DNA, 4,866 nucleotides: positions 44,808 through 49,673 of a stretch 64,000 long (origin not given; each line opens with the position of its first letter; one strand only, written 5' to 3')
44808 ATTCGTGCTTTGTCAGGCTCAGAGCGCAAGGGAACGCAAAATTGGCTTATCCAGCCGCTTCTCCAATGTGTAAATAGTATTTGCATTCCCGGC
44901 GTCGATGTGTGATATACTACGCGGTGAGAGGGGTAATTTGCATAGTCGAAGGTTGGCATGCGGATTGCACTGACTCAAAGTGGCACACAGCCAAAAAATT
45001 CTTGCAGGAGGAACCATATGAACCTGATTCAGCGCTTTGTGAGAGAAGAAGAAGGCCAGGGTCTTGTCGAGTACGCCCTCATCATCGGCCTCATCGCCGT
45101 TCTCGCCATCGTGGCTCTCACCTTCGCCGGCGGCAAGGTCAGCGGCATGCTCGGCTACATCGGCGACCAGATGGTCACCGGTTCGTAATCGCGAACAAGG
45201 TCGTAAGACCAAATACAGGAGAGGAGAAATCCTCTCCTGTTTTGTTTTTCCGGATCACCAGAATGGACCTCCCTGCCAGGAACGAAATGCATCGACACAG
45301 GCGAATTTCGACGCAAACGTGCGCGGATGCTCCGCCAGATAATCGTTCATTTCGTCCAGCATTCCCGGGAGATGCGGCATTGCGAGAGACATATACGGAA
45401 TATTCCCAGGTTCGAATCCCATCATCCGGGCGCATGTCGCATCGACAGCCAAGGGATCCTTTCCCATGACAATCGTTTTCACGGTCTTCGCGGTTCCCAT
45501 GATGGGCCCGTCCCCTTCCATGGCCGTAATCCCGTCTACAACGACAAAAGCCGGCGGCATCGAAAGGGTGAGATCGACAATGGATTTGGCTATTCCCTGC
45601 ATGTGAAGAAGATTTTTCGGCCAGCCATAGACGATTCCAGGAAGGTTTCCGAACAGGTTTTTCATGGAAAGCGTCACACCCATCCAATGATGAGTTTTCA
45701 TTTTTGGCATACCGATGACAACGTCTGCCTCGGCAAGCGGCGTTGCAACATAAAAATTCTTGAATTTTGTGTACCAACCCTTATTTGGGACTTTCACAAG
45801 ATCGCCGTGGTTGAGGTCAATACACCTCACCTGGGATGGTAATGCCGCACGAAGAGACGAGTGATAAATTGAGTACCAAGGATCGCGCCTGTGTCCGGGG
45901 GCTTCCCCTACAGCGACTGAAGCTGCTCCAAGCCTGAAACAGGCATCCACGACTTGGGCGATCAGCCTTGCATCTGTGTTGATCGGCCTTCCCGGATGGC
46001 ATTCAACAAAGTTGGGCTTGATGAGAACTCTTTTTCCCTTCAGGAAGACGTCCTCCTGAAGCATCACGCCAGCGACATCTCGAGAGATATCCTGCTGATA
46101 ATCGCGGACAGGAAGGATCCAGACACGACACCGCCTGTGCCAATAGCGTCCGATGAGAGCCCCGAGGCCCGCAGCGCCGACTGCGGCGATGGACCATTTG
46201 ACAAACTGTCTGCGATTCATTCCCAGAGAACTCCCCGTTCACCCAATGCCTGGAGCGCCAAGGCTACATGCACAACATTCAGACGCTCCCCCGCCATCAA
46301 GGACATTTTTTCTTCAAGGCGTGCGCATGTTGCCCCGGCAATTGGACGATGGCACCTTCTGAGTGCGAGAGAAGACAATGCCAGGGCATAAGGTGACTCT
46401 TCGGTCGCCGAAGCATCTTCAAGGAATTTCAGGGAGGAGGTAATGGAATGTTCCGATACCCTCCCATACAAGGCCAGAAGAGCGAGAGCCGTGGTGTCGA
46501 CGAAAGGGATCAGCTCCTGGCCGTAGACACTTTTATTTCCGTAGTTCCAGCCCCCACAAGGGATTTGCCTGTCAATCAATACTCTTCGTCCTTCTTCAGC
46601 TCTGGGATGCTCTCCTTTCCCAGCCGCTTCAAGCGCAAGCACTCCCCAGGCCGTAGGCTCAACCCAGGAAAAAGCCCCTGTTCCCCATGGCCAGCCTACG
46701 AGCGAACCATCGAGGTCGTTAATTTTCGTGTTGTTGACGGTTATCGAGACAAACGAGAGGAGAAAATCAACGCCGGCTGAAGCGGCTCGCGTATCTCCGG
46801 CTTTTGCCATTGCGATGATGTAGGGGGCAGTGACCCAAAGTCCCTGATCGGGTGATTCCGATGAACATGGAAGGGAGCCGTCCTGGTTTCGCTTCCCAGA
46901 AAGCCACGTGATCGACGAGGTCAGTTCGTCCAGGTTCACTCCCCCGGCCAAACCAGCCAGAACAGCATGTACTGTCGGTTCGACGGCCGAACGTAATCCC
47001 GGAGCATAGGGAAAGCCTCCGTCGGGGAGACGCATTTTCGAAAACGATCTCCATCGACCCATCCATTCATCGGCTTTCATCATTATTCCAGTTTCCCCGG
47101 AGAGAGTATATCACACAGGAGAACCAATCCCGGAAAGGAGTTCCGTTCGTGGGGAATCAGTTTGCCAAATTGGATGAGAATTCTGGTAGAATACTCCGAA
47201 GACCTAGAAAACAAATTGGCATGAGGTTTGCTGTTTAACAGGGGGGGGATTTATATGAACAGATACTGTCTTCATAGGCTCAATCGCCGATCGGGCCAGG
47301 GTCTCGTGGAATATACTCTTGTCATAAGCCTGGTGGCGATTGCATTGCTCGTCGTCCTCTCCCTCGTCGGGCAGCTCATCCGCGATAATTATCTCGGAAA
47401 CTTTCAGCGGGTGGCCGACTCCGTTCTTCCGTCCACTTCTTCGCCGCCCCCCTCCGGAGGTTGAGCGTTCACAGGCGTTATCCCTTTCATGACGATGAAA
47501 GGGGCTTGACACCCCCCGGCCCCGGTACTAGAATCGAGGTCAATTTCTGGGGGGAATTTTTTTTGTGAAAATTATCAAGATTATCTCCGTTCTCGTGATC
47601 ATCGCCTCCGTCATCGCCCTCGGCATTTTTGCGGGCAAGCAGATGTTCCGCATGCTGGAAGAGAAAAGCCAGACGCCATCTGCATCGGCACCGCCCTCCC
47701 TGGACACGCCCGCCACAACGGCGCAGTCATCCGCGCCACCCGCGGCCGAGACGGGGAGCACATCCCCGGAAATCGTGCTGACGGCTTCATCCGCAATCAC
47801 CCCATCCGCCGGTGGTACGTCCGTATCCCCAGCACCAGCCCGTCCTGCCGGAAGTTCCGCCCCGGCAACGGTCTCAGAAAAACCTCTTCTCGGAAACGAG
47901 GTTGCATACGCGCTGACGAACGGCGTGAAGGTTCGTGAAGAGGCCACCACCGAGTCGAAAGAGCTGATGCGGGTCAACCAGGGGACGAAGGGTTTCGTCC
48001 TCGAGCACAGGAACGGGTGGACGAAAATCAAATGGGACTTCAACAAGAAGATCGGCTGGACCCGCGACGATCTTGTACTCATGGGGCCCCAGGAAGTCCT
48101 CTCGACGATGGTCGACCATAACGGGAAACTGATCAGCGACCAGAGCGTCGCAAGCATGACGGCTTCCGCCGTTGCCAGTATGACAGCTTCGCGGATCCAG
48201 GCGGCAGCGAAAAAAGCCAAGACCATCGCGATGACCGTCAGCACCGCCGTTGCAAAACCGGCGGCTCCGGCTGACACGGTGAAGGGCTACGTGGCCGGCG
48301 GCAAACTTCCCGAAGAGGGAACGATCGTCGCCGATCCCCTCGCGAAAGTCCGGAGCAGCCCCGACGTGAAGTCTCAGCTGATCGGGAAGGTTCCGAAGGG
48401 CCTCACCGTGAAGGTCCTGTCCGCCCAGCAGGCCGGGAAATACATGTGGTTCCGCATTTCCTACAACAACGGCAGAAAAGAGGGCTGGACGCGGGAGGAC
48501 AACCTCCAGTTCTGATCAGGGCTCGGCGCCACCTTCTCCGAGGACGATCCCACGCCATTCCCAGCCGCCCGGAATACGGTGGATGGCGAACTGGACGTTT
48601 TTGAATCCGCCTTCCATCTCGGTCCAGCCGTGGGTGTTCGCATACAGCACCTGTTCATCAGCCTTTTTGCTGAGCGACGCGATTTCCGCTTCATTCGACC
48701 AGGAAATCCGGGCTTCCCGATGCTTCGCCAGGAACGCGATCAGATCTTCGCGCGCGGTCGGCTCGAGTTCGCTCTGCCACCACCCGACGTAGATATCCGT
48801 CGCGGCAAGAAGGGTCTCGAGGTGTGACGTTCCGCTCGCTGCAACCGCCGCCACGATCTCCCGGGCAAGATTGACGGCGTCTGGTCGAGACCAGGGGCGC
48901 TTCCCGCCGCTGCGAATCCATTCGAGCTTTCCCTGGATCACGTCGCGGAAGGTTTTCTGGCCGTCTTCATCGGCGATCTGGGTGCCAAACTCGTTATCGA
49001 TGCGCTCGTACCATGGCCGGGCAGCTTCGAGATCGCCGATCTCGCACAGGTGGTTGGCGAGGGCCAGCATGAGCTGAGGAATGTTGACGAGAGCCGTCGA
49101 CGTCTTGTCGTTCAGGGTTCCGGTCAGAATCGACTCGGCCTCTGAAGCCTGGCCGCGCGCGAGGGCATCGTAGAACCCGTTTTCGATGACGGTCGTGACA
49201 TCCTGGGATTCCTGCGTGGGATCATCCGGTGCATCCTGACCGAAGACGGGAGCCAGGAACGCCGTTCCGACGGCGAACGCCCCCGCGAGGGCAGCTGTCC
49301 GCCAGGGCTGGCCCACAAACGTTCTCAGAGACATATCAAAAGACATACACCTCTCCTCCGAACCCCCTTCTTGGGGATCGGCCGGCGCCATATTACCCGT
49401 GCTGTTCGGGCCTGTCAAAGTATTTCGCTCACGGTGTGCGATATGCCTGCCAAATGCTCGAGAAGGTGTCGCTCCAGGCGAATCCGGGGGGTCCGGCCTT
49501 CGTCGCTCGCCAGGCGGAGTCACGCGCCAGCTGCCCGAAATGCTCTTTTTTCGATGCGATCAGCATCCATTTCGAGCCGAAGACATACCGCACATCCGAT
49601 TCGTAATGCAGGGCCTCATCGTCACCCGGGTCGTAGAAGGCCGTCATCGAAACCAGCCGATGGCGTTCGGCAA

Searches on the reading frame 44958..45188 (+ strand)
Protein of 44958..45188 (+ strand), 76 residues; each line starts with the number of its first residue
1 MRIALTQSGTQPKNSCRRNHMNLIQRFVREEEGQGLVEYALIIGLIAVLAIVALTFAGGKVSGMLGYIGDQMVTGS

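Call 29: search_protein_families(library=pfam, proteins=[window:44958-45188:+], max_evalue=0.01)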
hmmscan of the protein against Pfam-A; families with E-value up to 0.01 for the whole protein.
window:44958-45188:+ (76 aa): 2 families
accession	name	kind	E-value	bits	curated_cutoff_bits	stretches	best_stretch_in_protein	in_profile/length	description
PF04964.19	Flp_Fap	-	2.5e-07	30.8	32.2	1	27-72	1-46/46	Flp/Fap pilin component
PF16982.10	Flp1_like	-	0.0095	15.8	33.5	0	26-52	1-27/49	Putative Flagellin, Flp1-like, domain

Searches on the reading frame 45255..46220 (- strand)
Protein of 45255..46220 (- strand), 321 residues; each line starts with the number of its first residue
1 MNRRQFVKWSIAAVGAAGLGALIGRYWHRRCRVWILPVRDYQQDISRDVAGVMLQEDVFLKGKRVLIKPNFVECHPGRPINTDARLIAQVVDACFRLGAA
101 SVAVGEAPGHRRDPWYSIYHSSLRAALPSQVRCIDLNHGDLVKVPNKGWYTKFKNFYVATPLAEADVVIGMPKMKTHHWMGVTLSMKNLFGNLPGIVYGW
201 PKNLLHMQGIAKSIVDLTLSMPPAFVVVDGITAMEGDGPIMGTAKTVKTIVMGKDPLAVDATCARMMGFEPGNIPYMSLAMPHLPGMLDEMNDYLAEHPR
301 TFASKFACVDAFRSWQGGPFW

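Call 29: search_protein_families(library=pfam, proteins=[window:45255-46220:-], max_evalue=0.01)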
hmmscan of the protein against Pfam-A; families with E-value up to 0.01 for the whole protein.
window:45255-46220:- (321 aa): 2 families
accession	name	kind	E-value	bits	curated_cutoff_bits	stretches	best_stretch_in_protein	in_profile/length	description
PF04015.17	DUF362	-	4.1e-47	161.3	24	1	65-265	1-200/200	Domain of unknown function (DUF362)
PF10518.14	TAT_signal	-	0.00017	21.8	22.7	1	1-20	2-21/21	TAT (twin-arginine translocation) pathway signal sequence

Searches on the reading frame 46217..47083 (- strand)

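Call 29: search_protein_families(library=pfam, proteins=[window:46217-47083:-], max_evalue=0.01)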
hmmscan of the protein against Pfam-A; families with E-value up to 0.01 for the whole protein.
window:46217-47083:- (288 aa): 2 families
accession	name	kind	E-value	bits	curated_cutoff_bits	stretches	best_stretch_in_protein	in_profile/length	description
PF13243.12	SQHop_cyclase_C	-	0.00014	21.5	26.1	1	143-181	248-286/319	Squalene-hopene cyclase C-terminal domain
PF07678.20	TED_complement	-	0.0038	16.8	22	0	207-258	172-226/312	A-macroglobulin TED domain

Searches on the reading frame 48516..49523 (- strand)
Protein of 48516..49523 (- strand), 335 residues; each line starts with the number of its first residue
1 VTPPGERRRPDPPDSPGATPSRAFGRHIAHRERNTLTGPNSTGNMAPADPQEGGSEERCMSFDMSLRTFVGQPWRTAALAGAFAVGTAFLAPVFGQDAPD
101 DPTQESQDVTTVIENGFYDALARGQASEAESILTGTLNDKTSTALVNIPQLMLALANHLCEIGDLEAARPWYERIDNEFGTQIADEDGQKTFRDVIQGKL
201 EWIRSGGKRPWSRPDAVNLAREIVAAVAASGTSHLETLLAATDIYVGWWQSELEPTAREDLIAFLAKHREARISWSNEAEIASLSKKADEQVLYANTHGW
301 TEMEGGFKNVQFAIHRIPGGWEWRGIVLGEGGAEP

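Call 90: search_protein_families(library=pfam, proteins=[window:48516-49523:-], max_evalue=0.01)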
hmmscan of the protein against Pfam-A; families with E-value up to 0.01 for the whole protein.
window:48516-49523:- (335 aa): 1 family
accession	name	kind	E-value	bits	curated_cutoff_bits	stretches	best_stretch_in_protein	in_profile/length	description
PF10602.15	RPN7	-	0.0061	16.7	29.6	1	117-175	4-62/174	26S proteasome subunit RPN7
